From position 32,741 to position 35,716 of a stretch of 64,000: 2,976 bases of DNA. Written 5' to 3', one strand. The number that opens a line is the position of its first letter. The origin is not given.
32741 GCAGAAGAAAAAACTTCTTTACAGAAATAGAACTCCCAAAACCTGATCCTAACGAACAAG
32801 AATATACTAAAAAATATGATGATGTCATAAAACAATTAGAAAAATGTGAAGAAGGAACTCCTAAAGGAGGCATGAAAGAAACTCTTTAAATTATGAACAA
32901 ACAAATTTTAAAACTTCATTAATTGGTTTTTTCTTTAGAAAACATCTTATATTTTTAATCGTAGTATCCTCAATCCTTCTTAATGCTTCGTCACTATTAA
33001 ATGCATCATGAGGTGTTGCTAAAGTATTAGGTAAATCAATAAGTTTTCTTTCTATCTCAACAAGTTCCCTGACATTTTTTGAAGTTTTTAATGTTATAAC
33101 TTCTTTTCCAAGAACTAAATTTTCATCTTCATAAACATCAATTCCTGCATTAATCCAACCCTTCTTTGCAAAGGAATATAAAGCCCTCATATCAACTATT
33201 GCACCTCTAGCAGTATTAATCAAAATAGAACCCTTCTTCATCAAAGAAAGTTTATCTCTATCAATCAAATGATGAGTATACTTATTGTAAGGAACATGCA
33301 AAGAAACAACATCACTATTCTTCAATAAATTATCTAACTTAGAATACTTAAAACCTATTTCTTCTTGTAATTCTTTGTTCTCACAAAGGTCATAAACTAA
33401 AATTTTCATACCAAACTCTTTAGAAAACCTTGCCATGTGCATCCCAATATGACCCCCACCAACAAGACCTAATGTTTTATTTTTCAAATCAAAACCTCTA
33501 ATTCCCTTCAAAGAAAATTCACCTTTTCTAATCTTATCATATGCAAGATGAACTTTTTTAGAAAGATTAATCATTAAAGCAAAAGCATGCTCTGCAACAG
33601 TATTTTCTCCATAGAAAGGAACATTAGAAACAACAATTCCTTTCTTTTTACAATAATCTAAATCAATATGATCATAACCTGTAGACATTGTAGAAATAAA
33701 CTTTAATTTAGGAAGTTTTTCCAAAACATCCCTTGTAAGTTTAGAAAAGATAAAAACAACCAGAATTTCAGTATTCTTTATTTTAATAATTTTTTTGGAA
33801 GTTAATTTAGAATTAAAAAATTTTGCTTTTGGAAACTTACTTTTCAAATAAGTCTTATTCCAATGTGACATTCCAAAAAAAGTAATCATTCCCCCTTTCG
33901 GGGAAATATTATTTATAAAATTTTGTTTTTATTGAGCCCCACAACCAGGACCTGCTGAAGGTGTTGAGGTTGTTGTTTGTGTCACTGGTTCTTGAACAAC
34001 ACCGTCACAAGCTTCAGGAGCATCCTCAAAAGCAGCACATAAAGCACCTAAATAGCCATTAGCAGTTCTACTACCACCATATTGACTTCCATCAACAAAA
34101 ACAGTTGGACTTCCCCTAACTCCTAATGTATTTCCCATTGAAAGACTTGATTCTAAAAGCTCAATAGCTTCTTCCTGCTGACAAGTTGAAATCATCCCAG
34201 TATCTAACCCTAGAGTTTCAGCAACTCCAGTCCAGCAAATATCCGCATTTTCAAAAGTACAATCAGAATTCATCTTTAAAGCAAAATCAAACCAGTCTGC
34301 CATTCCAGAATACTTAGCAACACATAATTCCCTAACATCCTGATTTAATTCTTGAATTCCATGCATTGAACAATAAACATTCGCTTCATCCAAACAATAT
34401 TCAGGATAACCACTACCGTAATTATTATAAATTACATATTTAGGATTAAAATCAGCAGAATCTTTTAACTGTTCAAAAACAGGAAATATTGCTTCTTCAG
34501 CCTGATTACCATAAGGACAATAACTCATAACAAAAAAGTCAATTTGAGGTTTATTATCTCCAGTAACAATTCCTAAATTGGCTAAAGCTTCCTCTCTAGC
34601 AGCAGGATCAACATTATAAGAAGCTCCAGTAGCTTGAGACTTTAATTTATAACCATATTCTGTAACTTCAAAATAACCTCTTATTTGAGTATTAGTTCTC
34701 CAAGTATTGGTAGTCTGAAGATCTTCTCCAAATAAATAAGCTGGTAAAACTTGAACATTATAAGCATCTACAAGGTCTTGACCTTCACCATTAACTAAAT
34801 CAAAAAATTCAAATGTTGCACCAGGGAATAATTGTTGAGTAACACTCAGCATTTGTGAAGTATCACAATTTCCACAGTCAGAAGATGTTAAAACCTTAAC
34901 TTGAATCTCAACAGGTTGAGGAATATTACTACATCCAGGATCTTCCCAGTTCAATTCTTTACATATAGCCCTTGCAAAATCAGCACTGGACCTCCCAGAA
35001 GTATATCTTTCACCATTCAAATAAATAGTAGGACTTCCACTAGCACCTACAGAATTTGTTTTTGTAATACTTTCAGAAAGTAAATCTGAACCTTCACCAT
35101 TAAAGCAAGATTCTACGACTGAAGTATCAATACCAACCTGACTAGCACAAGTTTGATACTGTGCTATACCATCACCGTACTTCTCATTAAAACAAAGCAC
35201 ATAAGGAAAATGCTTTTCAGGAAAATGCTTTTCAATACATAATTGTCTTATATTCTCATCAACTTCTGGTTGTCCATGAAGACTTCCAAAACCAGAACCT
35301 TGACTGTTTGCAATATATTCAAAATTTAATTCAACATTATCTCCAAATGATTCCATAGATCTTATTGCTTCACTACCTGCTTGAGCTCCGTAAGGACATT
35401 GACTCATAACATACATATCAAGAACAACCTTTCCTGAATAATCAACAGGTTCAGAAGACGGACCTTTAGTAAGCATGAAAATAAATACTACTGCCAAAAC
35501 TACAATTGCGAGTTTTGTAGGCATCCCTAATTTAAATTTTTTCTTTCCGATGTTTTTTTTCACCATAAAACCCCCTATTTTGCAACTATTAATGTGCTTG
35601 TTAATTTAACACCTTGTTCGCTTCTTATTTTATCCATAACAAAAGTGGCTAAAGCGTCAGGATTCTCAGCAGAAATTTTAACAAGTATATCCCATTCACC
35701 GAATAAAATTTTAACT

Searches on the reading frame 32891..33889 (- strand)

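Call 76: search_protein_families(library=pfam, proteins=[window:32891-33889:-], max_evalue=0.0001)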
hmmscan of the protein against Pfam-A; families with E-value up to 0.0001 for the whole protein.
window:32891-33889:- (332 aa): 3 families
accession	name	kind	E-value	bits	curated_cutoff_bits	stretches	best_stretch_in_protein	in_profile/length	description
PF02826.25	2-Hacid_dh_C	-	7.1e-50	169.3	25.1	1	103-294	1-176/178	D-isomer specific 2-hydroxyacid dehydrogenase, NAD binding domain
PF00389.36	2-Hacid_dh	-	9e-33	113.2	24.6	1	14-326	14-132/134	D-isomer specific 2-hydroxyacid dehydrogenase, catalytic domain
PF03446.21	NAD_binding_2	-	9.4e-07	29.4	21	1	140-242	2-108/161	NAD binding domain of 6-phosphogluconate dehydrogenase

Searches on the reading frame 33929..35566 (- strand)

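Call 31: search_protein_families(library=ncbifam, proteins=[window:33929-35566:-], max_evalue=0.00001)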
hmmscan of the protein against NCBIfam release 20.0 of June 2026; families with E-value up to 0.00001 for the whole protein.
window:33929-35566:- (545 aa): 0 families

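Call 76: search_protein_families(library=pfam, proteins=[window:33929-35566:-], max_evalue=0.0001)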
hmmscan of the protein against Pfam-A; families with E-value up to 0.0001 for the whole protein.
window:33929-35566:- (545 aa): 5 families
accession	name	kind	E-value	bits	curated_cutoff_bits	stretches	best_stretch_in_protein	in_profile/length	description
PF03227.22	GILT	-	1.3e-11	45.2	22.4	1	49-143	2-106/107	Gamma interferon inducible lysosomal thiol reductase (GILT)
PF25011.1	VSR_TRX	-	7.1e-09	36.1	27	1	390-510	71-208/208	Vacuolar sorting receptor thioredoxin-like domain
PF01323.26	DSBA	-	3.2e-08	34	25.6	0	448-499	128-180/191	DSBA-like thioredoxin domain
PF13462.12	Thioredoxin_4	-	6.4e-06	26.9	23.2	0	116-201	77-163/165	Thioredoxin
PF13098.12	Thioredoxin_2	-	6.6e-05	23.6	27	0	335-498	2-87/104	Thioredoxin-like domain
